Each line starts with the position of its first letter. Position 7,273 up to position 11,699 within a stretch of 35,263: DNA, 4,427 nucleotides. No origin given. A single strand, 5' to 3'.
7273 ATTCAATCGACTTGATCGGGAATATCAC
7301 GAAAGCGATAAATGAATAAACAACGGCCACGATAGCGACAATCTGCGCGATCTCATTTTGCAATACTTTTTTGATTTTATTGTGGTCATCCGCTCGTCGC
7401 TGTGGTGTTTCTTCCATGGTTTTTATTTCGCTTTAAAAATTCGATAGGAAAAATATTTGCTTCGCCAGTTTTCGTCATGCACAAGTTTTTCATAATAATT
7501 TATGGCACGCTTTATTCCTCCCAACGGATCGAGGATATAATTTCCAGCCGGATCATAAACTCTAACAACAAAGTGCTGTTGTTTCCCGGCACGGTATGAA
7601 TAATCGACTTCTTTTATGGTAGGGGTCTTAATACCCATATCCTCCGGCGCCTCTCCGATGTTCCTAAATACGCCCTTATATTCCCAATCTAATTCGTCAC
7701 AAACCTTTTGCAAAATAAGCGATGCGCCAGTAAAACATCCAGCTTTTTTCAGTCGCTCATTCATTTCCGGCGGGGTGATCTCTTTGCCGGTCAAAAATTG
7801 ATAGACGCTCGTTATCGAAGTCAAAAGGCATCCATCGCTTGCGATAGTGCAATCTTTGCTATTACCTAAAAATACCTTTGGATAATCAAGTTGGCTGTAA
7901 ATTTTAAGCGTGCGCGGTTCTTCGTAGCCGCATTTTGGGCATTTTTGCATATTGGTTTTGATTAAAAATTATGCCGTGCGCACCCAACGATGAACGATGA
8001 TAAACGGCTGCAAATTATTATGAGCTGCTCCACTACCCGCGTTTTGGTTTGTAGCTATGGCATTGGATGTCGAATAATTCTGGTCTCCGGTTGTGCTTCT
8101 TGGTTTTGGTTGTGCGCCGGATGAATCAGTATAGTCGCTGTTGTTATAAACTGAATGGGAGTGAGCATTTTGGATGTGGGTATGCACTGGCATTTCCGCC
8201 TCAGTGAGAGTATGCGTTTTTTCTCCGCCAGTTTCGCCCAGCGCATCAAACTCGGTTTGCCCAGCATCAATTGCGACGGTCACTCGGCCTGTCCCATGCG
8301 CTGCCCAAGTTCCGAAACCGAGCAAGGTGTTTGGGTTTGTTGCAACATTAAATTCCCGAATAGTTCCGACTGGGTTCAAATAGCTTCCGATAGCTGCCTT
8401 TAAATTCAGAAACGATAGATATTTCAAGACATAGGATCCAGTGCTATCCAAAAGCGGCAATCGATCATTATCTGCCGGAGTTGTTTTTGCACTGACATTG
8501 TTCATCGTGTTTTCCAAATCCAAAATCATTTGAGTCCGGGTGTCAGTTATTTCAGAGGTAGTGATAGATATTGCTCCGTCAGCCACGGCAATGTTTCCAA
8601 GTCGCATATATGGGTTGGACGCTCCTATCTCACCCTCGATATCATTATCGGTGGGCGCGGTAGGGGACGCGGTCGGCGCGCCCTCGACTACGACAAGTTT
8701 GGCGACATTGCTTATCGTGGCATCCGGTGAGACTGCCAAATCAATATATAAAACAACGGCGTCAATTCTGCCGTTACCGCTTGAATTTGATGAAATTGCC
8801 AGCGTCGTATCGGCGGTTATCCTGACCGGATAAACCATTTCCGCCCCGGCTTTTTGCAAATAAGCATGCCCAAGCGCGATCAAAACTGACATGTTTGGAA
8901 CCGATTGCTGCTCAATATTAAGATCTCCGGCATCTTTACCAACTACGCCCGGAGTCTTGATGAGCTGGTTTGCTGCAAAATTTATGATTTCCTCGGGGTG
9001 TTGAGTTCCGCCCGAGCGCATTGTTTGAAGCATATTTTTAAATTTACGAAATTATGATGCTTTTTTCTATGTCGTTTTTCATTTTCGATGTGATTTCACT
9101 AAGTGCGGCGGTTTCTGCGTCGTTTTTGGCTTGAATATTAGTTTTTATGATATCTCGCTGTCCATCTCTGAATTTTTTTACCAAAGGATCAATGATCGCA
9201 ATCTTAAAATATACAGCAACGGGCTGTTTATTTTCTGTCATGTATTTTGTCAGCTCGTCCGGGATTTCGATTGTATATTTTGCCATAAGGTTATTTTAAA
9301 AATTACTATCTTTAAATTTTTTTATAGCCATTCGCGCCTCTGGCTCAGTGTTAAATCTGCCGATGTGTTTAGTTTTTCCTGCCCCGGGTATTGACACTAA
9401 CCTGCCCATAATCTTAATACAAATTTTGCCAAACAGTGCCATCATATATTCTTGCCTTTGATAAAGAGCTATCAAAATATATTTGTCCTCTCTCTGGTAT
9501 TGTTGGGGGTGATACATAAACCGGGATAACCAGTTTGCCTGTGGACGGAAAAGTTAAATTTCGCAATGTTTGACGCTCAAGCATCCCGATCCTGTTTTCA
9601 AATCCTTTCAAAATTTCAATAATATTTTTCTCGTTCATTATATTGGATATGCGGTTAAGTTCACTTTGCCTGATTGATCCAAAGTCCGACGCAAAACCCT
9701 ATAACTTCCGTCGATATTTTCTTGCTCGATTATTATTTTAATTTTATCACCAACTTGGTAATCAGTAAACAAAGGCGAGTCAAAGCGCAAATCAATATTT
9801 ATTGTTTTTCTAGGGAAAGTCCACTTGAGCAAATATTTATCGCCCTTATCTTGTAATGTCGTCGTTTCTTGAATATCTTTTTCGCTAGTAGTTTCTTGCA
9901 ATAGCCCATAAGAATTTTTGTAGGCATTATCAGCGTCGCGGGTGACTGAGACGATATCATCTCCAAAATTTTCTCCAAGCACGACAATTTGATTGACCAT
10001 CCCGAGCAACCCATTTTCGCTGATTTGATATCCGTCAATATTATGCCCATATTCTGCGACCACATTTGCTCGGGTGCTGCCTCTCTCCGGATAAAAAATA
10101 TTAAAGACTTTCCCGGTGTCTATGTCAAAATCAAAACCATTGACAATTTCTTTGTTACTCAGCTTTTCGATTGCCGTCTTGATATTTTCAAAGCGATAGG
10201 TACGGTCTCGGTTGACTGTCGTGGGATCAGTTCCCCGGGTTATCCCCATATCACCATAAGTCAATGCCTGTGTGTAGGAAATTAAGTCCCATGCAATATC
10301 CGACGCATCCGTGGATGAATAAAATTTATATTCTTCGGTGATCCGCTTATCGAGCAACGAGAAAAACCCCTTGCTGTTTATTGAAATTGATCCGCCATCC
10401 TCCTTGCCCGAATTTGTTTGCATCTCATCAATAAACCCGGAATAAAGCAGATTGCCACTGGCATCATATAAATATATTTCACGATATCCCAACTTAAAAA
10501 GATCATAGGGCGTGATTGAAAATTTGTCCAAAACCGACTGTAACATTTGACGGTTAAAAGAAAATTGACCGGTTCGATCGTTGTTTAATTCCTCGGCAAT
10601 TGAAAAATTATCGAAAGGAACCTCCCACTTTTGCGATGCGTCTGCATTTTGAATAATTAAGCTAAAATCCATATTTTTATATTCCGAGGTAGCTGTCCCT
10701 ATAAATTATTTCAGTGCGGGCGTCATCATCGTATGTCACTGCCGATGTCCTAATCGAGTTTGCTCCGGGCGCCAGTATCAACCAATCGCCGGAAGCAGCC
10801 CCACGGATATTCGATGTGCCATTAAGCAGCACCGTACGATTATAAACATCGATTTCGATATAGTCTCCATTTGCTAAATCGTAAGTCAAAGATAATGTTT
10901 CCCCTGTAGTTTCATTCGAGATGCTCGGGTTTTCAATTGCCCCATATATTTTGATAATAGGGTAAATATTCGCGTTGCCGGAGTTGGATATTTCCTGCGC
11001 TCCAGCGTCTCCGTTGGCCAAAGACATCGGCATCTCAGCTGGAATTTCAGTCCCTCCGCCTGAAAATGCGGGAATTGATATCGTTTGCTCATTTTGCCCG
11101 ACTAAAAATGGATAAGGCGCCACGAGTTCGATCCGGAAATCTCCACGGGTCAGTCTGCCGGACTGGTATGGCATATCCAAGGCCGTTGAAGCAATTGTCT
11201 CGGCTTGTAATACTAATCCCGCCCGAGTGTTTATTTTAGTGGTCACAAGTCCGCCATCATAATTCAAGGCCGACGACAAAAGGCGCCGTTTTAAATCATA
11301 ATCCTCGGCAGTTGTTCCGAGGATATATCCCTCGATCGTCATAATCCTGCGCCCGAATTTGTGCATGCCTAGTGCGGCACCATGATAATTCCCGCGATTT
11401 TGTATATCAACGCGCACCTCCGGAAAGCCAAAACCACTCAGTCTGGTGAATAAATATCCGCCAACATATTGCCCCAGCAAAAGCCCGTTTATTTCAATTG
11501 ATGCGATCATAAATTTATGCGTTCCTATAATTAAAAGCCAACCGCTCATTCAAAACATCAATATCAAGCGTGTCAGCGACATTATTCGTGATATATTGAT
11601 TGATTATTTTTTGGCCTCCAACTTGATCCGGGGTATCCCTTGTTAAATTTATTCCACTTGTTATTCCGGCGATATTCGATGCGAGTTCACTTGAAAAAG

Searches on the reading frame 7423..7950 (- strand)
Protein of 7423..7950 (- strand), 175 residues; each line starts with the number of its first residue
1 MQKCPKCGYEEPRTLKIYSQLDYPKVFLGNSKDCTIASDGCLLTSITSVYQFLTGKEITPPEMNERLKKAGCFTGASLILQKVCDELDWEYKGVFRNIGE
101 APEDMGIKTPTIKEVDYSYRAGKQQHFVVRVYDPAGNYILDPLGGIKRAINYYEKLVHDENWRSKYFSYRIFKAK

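Call 11: search_protein_families(library=phrogs, proteins=[window:7423-7950:-], max_evalue=0.001)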
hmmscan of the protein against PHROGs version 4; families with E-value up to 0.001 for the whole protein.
window:7423-7950:- (175 aa): 0 families

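Call 65: search_protein_families(library=pfam, proteins=[window:7423-7950:-], max_evalue=0.01)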
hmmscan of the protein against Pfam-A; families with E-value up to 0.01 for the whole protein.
window:7423-7950:- (175 aa): 1 family
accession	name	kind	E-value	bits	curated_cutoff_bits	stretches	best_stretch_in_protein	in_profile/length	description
PF13529.12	Peptidase_C39_2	-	0.00052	21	24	1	16-81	4-46/143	Peptidase_C39 like family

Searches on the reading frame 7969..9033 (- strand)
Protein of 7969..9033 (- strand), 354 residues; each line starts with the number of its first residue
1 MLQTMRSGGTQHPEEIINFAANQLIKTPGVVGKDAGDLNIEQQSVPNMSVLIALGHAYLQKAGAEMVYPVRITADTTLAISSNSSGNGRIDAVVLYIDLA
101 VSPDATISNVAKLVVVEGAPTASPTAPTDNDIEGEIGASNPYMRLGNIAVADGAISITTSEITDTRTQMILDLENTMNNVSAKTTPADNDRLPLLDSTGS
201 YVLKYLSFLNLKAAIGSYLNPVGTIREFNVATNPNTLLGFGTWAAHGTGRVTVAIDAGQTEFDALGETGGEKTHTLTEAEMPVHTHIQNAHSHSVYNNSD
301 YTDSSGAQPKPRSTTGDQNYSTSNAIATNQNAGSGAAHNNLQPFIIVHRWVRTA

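Call 11: search_protein_families(library=phrogs, proteins=[window:7969-9033:-], max_evalue=0.001)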
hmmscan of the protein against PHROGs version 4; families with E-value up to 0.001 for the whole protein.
window:7969-9033:- (354 aa): 14 families
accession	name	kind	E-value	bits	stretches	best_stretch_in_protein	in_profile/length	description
phrog_24267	-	unknown function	3.2e-25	90.3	1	215-354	139-266/266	-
phrog_5717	-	tail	3.5e-23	82.9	1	128-354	905-1150/1150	tail protein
phrog_9116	-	tail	1e-18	68.4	1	248-348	115-206/455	tail protein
phrog_8763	-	tail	1.1e-16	61.2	1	238-350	624-745/1024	tail protein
phrog_17342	-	unknown function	4.7e-15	56.7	1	29-169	35-160/326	-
phrog_6465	-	tail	9.1e-14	52.7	1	174-354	73-281/281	tail protein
phrog_8469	-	tail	2.5e-11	44.4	1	195-296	112-207/303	tail fiber protein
phrog_3398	-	head and packaging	3.9e-11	43.9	1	47-167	57-167/359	virion structural protein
phrog_958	-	tail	4.6e-11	42.8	1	213-354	451-606/606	baseplate wedge subunit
phrog_9534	-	head and packaging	1.5e-09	39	1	27-167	30-149/303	head protein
phrog_20878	-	tail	3.1e-09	37.8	1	230-354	233-365/365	tail fiber protein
phrog_27282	-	unknown function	2.7e-07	30.9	1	37-168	39-155/445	-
phrog_4277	-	tail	6.6e-06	25.6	1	220-337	590-706/780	tail fiber protein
phrog_5795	-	tail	0.00067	19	1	237-348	424-537/968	tail protein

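Call 66: search_protein_families(library=pfam, proteins=[window:7969-9033:-], max_evalue=0.01)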
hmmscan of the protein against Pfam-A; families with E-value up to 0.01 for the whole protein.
window:7969-9033:- (354 aa): 1 family
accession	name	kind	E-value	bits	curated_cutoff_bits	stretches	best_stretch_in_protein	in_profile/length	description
PF21939.1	Gp10_C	-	1.1e-26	94.8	27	1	219-353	5-139/139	Baseplate structural protein Gp10, C-terminal domain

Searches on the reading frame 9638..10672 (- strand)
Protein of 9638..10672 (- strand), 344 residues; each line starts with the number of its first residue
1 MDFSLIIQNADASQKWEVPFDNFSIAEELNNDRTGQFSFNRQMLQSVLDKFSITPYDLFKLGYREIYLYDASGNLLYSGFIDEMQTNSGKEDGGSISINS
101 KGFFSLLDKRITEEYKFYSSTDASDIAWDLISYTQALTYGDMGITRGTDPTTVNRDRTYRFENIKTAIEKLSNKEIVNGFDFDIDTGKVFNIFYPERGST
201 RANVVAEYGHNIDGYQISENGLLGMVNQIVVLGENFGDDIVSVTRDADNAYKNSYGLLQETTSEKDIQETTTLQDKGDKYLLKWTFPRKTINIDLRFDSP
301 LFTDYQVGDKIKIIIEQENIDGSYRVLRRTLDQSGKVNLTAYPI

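Call 11: search_protein_families(library=phrogs, proteins=[window:9638-10672:-], max_evalue=0.001)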
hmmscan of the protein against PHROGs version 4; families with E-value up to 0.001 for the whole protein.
window:9638-10672:- (344 aa): 3 families
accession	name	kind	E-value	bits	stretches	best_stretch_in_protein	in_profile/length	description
phrog_1885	-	tail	5.2e-19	68.7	1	73-341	84-375/1033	minor tail protein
phrog_400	-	tail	2.9e-08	34.1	1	66-326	76-317/654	tail protein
phrog_21793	-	unknown function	7.9e-06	26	1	116-340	258-476/482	-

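Call 66: search_protein_families(library=pfam, proteins=[window:9638-10672:-], max_evalue=0.01)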
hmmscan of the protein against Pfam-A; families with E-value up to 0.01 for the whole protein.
window:9638-10672:- (344 aa): 2 families
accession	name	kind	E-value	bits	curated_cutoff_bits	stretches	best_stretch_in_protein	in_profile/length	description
PF06605.17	Prophage_tail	-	1.1e-07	32.2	31.3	1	155-330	45-223/250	Prophage endopeptidase tail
PF24032.1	YQBQ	-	0.0001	22.3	27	1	118-326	77-275/294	YQBQ-like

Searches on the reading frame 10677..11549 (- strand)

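Call 11: search_protein_families(library=phrogs, proteins=[window:10677-11549:-], max_evalue=0.001)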
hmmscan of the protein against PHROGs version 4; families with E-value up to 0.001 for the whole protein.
window:10677-11549:- (290 aa): 5 families
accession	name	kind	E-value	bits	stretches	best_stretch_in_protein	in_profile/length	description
phrog_33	-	tail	3e-30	106.8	1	7-288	23-278/651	distal tail protein Dit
phrog_5577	-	tail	2.6e-24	87.1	1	38-288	40-295/295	minor tail protein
phrog_202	-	tail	7.8e-11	42.5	2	12-202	17-185/523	distal tail protein Dit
phrog_106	-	tail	4.9e-09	36.8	1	30-243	62-261/329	minor tail protein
phrog_5360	-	tail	3.8e-08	33.9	1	41-263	40-267/292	minor tail protein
